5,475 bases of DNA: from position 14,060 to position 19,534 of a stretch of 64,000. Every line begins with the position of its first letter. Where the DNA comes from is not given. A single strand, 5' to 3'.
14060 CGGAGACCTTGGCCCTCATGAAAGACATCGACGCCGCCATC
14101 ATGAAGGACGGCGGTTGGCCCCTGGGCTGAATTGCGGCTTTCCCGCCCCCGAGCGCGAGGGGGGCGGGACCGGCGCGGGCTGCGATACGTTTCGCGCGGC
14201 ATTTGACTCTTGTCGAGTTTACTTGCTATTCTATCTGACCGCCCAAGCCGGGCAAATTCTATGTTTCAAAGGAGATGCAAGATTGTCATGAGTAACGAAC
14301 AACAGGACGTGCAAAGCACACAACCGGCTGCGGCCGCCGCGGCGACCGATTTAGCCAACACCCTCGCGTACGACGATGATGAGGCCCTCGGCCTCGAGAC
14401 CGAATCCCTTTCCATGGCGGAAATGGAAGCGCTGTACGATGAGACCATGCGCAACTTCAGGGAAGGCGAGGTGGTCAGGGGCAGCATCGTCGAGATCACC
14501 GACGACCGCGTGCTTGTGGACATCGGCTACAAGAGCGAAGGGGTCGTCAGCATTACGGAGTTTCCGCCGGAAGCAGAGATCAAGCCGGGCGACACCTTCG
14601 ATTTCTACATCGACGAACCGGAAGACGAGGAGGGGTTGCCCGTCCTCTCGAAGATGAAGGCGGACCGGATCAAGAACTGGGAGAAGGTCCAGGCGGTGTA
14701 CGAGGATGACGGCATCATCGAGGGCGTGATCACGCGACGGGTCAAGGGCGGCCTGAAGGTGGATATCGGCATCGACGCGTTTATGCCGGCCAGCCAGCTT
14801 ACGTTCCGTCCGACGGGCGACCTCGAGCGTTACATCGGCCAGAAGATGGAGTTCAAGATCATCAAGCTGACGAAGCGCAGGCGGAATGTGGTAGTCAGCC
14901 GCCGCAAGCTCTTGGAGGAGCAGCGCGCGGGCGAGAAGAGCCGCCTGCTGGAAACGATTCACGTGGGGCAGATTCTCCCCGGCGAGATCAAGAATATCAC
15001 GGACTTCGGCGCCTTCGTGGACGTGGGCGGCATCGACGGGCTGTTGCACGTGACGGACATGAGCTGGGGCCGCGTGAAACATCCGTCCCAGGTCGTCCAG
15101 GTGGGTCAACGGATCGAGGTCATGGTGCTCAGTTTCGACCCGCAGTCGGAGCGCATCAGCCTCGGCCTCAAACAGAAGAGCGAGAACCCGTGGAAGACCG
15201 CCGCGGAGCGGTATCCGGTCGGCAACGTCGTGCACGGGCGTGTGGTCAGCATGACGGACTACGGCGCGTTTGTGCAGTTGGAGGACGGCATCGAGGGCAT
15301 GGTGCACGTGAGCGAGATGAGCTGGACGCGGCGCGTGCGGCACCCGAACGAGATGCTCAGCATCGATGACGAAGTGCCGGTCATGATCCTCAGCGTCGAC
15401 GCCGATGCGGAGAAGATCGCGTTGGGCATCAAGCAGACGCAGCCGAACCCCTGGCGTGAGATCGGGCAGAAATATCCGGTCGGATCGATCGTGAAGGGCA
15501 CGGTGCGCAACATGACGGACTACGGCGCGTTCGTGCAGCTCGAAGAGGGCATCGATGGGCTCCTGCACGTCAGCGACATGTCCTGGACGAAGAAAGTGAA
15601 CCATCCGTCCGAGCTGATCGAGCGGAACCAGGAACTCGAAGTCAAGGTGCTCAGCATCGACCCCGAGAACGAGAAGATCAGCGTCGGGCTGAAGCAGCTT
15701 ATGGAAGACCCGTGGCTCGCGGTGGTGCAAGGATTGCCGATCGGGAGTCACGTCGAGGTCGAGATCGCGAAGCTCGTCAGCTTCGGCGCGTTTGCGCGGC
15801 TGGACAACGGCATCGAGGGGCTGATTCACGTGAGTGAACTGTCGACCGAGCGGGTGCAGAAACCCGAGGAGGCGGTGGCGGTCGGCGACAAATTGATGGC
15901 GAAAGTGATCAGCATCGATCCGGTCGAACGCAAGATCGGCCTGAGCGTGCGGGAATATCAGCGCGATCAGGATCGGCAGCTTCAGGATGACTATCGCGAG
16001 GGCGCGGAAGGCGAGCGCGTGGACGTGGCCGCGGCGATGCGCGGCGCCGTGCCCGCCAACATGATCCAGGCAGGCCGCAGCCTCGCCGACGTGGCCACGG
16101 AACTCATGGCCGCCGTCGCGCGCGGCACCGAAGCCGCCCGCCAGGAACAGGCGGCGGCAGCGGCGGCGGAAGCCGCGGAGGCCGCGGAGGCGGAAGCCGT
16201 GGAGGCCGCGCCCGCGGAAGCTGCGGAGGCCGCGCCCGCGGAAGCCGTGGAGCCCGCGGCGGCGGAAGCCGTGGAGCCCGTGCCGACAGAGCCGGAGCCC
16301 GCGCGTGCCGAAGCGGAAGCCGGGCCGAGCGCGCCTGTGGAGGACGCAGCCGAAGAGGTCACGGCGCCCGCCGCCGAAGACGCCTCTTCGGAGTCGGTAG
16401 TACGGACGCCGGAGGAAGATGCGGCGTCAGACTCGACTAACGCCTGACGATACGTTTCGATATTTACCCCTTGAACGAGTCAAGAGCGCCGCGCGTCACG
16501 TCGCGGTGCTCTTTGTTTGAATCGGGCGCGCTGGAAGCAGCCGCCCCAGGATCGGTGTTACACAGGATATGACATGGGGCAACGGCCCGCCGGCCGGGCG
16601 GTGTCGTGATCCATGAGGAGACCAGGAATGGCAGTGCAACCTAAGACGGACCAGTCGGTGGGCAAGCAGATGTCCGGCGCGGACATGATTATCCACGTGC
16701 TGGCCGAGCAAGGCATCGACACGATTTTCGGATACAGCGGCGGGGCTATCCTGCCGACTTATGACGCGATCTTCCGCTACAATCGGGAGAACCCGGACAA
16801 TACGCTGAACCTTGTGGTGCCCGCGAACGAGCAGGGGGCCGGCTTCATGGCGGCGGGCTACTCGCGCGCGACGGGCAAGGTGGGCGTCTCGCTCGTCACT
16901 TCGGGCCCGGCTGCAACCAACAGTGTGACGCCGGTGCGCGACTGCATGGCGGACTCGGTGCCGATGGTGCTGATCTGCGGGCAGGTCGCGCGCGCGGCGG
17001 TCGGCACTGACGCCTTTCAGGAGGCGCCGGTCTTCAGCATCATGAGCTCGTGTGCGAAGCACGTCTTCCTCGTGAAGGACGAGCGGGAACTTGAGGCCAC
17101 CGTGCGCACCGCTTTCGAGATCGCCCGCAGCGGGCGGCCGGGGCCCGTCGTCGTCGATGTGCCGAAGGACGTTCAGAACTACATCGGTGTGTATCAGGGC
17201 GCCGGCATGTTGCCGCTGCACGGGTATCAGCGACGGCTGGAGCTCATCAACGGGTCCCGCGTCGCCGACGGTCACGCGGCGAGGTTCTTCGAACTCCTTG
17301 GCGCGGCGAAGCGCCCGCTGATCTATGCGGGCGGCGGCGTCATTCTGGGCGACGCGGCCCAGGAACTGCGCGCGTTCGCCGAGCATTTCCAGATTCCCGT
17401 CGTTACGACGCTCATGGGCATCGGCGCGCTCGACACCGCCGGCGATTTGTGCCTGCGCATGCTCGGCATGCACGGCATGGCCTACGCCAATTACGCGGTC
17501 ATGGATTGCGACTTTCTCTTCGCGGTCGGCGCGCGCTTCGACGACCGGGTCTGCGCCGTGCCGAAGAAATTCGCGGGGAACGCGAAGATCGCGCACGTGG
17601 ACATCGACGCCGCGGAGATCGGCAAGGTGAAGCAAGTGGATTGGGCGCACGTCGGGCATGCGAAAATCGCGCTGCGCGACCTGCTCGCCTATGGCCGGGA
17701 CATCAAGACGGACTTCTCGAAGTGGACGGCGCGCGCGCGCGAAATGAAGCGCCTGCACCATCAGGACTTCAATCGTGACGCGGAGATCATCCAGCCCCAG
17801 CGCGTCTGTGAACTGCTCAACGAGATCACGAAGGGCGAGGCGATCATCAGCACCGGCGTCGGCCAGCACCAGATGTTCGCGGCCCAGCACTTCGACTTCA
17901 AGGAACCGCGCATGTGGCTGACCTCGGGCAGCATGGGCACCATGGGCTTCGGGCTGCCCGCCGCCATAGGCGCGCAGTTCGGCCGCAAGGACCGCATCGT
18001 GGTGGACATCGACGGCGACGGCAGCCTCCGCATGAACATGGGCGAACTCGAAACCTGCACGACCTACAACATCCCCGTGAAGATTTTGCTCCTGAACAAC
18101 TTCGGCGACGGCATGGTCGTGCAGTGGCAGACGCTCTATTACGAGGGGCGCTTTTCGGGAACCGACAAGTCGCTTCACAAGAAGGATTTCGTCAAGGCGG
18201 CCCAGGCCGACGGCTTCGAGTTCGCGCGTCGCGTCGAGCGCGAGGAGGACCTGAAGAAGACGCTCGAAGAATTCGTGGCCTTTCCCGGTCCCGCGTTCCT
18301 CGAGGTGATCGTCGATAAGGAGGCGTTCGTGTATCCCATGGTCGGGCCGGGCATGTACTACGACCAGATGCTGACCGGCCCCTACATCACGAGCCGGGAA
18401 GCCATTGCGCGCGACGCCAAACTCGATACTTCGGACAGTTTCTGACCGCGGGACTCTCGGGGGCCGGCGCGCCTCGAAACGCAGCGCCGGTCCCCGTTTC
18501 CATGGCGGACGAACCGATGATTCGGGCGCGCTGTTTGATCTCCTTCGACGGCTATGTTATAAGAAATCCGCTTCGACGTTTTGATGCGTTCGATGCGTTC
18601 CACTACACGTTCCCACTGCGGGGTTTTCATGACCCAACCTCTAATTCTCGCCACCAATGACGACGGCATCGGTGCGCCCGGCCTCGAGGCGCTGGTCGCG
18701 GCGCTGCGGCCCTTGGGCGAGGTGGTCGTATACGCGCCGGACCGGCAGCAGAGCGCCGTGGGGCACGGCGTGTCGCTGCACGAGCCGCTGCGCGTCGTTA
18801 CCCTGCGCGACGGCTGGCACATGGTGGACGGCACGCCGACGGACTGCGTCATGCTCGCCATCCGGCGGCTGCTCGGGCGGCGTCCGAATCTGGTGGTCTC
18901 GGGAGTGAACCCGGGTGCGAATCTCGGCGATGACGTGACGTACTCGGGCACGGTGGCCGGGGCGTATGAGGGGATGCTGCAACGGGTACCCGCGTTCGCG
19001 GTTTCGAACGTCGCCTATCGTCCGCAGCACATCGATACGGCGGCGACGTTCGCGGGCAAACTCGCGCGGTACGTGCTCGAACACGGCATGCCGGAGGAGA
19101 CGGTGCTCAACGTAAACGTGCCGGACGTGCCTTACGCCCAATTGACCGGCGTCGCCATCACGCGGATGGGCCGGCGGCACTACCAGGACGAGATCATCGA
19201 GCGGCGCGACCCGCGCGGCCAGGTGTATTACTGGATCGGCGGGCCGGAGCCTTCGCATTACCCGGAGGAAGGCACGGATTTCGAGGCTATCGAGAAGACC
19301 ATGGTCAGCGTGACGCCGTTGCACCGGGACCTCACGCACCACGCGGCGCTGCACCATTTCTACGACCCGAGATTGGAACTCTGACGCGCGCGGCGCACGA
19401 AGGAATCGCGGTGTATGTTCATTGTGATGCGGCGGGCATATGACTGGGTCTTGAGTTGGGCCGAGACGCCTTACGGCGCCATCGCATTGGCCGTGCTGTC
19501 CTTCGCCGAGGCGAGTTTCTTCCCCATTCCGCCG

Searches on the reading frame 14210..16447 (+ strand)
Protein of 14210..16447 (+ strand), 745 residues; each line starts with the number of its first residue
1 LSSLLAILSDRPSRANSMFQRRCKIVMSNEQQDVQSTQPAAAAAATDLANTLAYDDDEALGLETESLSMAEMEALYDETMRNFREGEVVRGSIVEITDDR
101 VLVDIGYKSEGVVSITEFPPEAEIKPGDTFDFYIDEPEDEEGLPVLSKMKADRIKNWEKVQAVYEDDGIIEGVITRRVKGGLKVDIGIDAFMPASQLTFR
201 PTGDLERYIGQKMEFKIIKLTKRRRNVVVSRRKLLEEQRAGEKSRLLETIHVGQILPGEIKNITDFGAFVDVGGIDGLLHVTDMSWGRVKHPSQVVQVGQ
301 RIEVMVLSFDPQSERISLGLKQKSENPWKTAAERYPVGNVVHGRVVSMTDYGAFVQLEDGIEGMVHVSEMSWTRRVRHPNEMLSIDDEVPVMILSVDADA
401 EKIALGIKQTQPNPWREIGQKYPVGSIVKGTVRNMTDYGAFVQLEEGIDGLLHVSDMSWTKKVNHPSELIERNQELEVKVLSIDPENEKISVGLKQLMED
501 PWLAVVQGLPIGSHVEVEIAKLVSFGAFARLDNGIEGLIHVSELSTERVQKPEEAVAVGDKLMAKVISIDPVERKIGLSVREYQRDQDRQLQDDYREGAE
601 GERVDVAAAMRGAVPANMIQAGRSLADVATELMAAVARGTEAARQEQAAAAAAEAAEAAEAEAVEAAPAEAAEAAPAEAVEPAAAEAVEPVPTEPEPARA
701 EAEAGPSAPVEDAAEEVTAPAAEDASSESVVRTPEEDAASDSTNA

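Call 13: search_protein_families(library=pfam, proteins=[window:14210-16447:+], max_evalue=0.001)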
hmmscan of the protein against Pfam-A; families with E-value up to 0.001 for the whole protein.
window:14210-16447:+ (745 aa): 5 families
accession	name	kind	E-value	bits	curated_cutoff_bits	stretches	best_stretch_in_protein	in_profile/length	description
PF00575.29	S1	-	4.4e-95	312.6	22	6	336-408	3-74/74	S1 RNA binding domain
PF23459.1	S1_RRP5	-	2.3e-26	92.6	27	1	338-399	4-64/72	RRP5 S1 domain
PF21710.3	Spt6_S1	-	3e-21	75.9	27.5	0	511-583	16-89/91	Spt6, S1/OB domain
PF13509.12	S1_2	-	1.1e-08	35.5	21.8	0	252-284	1-34/61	S1 domain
PF17092.11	PCB_OB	-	3.9e-06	28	27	0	323-381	16-75/111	Penicillin-binding protein OB-like domain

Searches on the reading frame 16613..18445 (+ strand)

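Call 13: search_protein_families(library=pfam, proteins=[window:16613-18445:+], max_evalue=0.001)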
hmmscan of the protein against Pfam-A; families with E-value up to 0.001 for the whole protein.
window:16613-18445:+ (610 aa): 3 families
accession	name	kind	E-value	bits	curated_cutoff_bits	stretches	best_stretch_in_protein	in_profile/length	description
PF02775.26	TPP_enzyme_C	-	6.2e-50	169.4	21.9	1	415-565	1-151/151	Thiamine pyrophosphate enzyme, C-terminal TPP binding domain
PF00205.28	TPP_enzyme_M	-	7.7e-42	142.7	30.4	1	224-357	3-137/137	Thiamine pyrophosphate enzyme, central domain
PF02776.23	TPP_enzyme_N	-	2e-33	115.1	26.8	1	20-137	1-113/119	Thiamine pyrophosphate enzyme, N-terminal TPP binding domain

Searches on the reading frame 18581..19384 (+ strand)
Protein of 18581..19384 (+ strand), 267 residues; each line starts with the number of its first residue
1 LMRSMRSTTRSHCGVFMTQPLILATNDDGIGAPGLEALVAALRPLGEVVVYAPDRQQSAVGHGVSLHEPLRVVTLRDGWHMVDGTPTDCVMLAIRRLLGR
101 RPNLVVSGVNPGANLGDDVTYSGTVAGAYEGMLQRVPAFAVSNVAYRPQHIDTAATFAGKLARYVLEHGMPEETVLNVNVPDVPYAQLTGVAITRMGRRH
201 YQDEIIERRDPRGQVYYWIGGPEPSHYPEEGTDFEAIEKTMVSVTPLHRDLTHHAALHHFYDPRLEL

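Call 13: search_protein_families(library=pfam, proteins=[window:18581-19384:+], max_evalue=0.001)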
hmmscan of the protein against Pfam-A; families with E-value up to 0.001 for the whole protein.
window:18581-19384:+ (267 aa): 1 family
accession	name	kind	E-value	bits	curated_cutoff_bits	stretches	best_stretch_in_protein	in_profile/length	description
PF01975.23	SurE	-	2.7e-60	203.8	22.1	1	22-202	1-188/189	Survival protein SurE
